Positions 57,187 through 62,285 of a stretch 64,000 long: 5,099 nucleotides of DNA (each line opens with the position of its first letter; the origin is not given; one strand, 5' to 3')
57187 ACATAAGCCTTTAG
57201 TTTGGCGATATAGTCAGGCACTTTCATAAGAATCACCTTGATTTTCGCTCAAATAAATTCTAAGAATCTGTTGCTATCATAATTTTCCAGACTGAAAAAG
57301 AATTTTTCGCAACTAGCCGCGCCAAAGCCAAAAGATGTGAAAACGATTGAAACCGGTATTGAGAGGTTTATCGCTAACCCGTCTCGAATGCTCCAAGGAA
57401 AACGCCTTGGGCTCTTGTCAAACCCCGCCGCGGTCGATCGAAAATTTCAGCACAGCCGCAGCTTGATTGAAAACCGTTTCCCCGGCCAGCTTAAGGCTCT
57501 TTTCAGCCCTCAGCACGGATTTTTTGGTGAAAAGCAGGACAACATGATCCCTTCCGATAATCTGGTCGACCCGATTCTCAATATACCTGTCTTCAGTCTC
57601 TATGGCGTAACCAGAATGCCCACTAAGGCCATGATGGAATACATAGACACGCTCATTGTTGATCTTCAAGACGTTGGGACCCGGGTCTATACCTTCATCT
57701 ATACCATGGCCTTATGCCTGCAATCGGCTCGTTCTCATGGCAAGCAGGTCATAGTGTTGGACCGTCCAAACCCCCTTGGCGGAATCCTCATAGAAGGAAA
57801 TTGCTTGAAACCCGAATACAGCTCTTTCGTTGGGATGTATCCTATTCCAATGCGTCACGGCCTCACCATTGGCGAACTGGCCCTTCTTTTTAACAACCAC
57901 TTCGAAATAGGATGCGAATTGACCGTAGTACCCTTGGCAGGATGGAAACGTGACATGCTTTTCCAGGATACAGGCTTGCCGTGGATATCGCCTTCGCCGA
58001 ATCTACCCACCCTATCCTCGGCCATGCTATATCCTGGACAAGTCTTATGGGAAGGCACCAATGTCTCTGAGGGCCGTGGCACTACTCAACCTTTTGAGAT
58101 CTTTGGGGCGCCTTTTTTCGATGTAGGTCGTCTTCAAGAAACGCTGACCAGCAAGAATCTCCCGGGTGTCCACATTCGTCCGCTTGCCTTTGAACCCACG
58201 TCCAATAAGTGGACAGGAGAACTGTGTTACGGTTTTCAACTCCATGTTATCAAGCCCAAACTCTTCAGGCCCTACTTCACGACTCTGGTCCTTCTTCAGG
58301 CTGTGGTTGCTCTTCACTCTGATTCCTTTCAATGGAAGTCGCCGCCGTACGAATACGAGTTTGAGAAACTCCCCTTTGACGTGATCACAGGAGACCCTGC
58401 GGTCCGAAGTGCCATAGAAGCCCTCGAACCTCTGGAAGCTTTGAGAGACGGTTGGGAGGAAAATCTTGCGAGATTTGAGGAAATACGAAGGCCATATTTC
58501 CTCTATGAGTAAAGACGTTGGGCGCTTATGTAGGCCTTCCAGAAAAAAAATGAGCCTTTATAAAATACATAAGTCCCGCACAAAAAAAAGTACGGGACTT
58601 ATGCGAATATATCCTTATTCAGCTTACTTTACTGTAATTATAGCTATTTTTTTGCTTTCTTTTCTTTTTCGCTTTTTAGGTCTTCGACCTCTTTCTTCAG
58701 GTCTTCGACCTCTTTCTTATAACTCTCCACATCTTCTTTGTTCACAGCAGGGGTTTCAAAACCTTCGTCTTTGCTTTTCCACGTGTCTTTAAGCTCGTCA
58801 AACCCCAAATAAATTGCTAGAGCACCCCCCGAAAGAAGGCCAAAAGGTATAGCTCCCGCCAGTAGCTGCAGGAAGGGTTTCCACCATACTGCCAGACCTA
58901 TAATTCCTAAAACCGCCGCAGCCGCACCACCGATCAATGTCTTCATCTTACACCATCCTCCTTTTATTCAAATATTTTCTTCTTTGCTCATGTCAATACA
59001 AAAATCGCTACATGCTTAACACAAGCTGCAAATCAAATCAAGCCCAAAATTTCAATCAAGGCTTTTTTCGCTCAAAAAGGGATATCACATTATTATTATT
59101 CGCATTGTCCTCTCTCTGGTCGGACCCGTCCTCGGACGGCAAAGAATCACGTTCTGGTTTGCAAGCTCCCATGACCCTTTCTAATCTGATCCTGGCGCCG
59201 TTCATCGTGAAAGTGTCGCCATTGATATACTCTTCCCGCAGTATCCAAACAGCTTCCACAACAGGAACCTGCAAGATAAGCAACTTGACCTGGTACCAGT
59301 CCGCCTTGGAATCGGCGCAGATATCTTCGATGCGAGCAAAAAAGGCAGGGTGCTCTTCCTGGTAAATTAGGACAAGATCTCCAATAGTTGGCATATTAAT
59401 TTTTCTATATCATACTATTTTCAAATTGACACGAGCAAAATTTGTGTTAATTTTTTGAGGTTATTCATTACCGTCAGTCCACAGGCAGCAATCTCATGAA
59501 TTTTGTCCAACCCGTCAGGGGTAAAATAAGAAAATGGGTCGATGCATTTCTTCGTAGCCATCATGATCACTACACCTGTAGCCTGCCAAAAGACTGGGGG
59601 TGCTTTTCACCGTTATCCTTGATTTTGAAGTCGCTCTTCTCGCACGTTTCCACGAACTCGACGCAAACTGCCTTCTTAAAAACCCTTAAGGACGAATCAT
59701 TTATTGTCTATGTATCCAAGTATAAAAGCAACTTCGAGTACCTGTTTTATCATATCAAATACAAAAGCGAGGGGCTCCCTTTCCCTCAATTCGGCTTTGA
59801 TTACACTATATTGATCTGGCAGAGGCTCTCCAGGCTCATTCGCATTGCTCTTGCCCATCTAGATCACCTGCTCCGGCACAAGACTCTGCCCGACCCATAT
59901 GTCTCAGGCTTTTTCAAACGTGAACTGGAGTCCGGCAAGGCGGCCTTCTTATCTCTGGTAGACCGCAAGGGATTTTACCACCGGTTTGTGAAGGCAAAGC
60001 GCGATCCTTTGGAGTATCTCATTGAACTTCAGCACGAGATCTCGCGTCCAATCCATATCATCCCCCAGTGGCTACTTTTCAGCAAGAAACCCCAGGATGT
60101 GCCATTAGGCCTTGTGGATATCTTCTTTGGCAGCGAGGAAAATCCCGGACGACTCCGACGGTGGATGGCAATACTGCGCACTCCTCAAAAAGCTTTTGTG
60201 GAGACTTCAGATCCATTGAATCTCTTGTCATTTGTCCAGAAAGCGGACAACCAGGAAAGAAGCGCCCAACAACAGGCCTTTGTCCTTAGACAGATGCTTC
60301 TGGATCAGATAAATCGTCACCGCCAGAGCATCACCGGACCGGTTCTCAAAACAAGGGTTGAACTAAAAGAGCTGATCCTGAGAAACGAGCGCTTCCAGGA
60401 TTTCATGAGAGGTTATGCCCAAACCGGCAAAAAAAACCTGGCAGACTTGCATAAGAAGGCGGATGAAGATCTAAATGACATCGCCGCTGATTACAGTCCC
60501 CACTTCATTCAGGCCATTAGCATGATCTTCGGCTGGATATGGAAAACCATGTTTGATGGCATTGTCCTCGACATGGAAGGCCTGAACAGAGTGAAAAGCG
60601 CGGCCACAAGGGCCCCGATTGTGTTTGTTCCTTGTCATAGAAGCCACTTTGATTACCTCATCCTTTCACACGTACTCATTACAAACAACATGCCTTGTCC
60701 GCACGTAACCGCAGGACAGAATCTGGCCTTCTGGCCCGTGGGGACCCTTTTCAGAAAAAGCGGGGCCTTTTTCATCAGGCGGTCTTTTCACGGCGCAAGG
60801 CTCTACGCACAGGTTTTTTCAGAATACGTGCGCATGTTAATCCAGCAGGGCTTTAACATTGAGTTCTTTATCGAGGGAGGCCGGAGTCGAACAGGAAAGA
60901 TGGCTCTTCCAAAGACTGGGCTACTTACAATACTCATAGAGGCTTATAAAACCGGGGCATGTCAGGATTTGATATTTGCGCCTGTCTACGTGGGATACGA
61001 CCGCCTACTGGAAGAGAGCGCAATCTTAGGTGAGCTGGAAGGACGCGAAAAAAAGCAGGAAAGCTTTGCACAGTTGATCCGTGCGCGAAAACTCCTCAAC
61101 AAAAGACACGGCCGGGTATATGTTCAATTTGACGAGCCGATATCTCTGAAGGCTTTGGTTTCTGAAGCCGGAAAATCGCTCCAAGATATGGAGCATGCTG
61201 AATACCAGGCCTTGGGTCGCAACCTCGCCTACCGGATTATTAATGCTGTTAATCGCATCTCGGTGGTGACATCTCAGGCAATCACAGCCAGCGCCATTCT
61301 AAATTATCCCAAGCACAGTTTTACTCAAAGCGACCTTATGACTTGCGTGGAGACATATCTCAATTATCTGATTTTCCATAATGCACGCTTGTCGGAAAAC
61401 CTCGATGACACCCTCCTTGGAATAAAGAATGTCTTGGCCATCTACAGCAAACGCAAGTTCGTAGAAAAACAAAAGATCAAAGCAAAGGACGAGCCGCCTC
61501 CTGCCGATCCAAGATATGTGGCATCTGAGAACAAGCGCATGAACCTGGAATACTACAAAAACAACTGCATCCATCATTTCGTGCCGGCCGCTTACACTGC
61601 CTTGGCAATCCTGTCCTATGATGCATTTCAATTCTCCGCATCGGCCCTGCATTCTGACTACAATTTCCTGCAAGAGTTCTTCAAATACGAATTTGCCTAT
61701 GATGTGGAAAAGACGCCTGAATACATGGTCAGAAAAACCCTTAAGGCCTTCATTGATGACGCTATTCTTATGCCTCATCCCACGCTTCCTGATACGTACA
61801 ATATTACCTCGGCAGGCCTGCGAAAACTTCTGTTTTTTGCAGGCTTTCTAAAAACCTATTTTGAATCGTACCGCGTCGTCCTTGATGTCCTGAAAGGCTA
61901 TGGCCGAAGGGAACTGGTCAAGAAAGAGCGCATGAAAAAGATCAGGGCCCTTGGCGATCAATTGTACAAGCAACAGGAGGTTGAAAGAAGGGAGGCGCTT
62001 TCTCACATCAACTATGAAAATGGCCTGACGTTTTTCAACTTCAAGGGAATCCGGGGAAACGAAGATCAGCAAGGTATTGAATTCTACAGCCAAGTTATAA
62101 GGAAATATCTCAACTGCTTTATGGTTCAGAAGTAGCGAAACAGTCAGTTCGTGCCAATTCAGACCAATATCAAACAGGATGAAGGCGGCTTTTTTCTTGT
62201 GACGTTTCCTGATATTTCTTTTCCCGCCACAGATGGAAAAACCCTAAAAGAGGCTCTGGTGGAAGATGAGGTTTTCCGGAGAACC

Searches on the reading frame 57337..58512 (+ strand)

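Call 77: search_protein_families(library=pfam, proteins=[window:57337-58512:+], max_evalue=0.00001)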
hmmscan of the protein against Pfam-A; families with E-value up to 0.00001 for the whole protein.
window:57337-58512:+ (391 aa): 2 families
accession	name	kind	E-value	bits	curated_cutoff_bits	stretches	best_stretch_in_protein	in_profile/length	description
PF07075.17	NamZ_N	-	9.5e-81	270.5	26.9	1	25-226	2-202/203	Exo-beta-N-acetylmuramidase NamZ, N-terminal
PF20732.2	NamZ_C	-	3.8e-51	174.3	25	1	230-390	1-152/152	Exo-beta-N-acetylmuramidase NamZ, C-terminal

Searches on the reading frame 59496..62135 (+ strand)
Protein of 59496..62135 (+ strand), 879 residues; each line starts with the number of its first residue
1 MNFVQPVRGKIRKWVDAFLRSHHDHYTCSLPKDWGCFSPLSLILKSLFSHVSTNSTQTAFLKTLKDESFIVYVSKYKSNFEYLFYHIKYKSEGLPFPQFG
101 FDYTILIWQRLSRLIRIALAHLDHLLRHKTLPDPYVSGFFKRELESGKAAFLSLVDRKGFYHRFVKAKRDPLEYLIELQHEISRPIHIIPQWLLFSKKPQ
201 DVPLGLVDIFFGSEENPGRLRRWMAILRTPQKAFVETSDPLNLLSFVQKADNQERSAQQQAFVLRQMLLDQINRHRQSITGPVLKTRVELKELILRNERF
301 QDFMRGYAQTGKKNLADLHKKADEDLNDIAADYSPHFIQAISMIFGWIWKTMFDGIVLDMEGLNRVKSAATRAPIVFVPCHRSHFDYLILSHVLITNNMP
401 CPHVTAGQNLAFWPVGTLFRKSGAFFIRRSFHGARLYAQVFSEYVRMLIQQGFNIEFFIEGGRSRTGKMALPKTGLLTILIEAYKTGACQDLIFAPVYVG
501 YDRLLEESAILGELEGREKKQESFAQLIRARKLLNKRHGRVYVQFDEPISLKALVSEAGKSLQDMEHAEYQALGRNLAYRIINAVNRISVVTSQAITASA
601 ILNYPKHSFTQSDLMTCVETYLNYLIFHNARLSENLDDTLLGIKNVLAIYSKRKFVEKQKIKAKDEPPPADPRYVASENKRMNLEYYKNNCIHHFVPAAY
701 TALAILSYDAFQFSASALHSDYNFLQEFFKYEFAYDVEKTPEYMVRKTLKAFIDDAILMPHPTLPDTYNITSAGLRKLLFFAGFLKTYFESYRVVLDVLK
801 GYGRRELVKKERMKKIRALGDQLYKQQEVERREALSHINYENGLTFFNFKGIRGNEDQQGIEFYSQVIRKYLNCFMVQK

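Call 77: search_protein_families(library=pfam, proteins=[window:59496-62135:+], max_evalue=0.00001)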
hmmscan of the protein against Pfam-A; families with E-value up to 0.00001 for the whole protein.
window:59496-62135:+ (879 aa): 2 families
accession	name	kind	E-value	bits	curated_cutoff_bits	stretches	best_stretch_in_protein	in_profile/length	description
PF19277.4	GPAT_C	-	1.9e-70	238.3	25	1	511-852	2-340/344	Glycerol-3-phosphate acyltransferase C-terminal region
PF01553.26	Acyltransferase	-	9.5e-22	77.7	23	1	371-498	12-130/132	Acyltransferase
